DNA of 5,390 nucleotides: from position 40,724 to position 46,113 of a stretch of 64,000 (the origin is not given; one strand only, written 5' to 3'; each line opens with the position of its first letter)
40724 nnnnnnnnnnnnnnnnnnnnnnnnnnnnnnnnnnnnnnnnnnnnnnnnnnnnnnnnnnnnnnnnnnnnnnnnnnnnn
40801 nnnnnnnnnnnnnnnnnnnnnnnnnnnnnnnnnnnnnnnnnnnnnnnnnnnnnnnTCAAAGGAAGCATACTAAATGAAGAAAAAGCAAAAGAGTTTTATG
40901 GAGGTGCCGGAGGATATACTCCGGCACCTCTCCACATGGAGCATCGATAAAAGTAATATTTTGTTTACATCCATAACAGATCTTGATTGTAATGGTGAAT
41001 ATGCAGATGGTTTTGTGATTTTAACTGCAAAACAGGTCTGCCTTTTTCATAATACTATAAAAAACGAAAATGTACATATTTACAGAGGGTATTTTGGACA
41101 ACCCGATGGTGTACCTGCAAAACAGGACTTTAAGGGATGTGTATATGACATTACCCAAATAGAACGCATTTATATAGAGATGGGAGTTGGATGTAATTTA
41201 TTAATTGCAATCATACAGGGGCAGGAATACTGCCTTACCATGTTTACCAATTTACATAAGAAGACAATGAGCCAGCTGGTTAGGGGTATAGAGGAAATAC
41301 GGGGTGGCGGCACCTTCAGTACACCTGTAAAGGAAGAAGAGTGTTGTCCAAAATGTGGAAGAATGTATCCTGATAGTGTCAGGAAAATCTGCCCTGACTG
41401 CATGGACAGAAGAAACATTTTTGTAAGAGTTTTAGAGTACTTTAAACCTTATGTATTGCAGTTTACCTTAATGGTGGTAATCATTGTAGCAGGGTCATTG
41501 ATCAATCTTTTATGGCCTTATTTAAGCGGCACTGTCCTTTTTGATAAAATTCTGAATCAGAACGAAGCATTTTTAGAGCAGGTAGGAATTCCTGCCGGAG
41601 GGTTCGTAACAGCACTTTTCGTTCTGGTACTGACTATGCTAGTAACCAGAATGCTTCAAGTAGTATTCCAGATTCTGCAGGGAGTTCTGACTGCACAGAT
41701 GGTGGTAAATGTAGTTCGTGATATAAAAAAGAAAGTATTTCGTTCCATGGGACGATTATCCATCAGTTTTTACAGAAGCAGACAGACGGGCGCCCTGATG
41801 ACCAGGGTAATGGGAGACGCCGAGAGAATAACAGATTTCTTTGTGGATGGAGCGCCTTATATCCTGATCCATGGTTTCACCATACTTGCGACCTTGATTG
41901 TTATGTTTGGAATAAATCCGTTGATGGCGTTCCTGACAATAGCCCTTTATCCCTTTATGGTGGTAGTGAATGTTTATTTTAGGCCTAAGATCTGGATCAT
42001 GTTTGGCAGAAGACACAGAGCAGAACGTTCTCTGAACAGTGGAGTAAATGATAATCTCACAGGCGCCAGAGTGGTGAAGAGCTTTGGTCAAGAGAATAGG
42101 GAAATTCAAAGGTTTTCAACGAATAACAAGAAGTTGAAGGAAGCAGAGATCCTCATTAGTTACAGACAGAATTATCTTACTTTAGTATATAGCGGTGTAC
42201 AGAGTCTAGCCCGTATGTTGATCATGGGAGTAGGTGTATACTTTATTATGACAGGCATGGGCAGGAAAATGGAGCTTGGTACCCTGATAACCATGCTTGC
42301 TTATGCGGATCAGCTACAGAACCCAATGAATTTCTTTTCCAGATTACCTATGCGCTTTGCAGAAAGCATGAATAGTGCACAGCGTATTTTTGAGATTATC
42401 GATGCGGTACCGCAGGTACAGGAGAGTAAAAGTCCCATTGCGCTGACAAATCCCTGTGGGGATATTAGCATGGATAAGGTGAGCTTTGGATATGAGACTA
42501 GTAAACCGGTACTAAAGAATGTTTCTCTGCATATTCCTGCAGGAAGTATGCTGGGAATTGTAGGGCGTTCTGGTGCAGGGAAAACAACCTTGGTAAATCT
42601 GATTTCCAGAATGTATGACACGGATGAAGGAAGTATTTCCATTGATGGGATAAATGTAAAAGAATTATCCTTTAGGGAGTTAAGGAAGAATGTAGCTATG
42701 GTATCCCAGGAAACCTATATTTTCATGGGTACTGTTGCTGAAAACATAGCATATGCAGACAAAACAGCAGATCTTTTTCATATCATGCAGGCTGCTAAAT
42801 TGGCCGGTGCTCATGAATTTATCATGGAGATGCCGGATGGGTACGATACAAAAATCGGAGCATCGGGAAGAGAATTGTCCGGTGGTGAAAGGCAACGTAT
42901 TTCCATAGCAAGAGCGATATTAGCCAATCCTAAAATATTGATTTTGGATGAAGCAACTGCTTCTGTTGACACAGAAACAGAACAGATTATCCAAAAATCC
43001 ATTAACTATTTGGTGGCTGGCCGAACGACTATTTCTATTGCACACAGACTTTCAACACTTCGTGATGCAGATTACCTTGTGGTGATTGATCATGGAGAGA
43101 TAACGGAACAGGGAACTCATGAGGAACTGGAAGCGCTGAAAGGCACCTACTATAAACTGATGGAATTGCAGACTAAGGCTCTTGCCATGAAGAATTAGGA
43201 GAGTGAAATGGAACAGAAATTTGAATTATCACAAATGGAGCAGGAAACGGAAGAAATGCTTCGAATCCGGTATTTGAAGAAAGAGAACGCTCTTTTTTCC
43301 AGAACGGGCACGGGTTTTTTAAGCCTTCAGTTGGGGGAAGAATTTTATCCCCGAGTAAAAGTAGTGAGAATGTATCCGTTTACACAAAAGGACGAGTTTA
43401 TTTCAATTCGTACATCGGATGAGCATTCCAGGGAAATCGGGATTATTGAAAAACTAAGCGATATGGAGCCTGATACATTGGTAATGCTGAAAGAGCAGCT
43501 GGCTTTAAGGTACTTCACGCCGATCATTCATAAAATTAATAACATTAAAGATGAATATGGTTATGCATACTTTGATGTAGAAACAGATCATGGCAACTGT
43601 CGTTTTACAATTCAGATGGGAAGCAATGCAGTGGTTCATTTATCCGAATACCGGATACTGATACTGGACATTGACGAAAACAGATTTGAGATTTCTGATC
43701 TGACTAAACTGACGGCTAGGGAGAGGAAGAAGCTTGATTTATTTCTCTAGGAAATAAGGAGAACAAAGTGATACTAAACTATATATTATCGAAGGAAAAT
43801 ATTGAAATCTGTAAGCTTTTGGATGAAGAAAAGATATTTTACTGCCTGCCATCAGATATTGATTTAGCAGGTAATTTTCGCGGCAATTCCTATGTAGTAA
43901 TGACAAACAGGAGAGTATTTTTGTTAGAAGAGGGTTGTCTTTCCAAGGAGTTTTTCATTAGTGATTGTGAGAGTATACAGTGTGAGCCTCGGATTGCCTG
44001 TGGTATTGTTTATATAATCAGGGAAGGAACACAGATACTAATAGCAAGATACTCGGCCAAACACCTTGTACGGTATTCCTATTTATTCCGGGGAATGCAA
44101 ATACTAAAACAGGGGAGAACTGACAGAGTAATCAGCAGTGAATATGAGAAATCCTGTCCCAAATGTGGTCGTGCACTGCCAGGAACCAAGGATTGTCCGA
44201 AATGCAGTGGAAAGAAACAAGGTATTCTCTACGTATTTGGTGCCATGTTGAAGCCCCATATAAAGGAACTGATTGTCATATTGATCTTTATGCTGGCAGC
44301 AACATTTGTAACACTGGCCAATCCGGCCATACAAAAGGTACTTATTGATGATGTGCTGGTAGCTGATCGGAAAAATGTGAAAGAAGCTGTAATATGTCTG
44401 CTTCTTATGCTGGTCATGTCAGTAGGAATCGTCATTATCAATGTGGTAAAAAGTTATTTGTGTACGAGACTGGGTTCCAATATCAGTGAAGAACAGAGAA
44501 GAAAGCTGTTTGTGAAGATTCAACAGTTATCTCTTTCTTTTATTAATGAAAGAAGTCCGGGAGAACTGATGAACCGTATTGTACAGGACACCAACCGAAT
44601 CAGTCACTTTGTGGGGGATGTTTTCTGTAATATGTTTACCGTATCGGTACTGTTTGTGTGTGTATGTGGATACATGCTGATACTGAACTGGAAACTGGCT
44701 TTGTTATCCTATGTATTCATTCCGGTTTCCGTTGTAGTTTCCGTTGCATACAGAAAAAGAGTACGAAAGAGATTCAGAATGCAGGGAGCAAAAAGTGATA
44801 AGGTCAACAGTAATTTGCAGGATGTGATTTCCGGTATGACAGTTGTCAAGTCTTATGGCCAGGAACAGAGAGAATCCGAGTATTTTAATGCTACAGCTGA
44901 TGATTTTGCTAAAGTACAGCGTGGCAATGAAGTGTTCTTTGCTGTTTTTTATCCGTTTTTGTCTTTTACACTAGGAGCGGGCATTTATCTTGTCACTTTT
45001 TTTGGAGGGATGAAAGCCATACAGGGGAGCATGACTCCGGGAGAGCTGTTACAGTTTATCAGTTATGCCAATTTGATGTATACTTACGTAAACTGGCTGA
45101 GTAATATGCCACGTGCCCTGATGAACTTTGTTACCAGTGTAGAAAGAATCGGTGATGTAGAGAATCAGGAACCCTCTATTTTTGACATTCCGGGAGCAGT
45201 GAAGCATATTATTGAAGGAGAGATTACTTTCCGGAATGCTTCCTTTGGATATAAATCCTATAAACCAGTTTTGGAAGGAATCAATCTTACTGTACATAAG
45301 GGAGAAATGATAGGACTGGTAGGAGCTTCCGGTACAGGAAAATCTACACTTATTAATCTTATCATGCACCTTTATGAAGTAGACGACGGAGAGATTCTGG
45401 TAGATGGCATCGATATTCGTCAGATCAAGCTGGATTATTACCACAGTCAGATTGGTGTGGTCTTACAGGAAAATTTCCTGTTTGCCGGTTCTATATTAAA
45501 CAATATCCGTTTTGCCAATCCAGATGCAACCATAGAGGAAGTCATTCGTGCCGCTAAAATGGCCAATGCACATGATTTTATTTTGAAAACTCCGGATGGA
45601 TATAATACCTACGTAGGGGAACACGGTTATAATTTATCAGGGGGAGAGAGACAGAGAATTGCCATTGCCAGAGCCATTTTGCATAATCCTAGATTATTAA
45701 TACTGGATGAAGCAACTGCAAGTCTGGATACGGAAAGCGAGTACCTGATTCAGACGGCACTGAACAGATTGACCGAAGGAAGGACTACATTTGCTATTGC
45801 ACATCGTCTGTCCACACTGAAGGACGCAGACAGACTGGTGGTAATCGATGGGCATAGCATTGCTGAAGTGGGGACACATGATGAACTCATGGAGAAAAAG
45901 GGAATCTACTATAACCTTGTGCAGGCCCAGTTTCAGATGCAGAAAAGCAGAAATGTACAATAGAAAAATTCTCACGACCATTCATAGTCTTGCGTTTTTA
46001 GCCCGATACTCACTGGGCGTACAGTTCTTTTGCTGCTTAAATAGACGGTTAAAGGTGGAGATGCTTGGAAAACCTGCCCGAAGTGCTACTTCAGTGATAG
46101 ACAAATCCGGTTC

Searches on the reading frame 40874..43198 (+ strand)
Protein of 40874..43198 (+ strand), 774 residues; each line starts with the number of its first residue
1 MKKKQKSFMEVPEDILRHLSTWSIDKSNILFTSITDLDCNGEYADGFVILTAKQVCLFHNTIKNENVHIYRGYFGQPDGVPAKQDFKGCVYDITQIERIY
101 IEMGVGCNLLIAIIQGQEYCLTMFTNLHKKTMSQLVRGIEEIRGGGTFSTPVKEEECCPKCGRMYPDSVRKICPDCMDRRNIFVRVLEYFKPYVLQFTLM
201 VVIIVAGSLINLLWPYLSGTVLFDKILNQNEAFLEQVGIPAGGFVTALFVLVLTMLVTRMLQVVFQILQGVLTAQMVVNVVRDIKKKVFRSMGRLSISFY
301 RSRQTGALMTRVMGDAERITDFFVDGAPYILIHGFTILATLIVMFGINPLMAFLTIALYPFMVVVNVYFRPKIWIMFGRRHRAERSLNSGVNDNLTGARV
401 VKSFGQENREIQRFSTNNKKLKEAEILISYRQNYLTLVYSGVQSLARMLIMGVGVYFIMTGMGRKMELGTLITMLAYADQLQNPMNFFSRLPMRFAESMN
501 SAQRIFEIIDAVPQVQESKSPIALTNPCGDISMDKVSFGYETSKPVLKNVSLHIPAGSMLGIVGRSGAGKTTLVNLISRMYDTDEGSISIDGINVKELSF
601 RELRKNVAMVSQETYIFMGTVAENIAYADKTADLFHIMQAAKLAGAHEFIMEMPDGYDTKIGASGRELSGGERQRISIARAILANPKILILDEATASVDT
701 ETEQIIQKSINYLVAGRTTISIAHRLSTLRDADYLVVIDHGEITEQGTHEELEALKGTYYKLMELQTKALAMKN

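Call 18: search_protein_families(library=pfam, proteins=[window:40874-43198:+], max_evalue=0.00001)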
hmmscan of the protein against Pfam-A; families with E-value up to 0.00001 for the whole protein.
window:40874-43198:+ (774 aa): 2 families
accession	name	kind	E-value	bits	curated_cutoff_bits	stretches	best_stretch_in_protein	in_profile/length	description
PF00005.33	ABC_tran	-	1.1e-35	123.6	25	1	547-696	1-137/137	ABC transporter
PF00664.28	ABC_membrane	-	3.2e-34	119.3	28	1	199-485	3-274/274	ABC transporter transmembrane region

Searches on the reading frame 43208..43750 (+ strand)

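Call 18: search_protein_families(library=pfam, proteins=[window:43208-43750:+], max_evalue=0.00001)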
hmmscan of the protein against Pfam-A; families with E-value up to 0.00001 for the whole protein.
window:43208-43750:+ (180 aa): 1 family
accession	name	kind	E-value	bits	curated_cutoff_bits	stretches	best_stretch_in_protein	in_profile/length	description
PF08909.16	DUF1854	-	7.1e-37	126.6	26.8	1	47-179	1-130/130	Domain of unknown function (DUF1854)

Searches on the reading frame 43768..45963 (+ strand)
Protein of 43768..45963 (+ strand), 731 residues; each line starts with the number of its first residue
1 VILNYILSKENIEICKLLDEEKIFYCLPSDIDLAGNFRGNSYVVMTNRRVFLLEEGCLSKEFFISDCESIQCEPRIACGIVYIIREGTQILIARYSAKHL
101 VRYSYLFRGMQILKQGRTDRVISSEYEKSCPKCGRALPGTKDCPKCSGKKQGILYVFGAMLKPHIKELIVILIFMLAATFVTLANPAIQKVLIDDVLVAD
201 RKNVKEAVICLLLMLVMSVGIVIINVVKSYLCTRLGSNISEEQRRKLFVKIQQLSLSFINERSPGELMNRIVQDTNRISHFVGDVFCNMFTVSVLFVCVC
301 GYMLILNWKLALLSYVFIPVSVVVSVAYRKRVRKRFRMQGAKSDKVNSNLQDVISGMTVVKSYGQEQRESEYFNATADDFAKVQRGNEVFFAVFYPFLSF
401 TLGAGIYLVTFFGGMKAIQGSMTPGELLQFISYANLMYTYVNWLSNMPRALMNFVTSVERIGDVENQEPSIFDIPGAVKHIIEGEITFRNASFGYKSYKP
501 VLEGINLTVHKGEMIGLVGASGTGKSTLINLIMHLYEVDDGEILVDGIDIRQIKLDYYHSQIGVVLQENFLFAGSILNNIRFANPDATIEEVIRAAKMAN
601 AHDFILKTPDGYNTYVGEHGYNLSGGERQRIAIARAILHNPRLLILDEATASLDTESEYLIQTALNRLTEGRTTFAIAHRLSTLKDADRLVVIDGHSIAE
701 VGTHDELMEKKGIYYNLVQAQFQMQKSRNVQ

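Call 18: search_protein_families(library=pfam, proteins=[window:43768-45963:+], max_evalue=0.00001)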
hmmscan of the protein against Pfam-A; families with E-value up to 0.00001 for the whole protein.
window:43768-45963:+ (731 aa): 2 families
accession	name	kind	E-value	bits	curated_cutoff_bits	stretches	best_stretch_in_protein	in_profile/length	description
PF00664.28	ABC_membrane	-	1.8e-45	156.2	28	1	168-439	1-272/274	ABC transporter transmembrane region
PF00005.33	ABC_tran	-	8e-34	117.6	25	1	502-651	1-137/137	ABC transporter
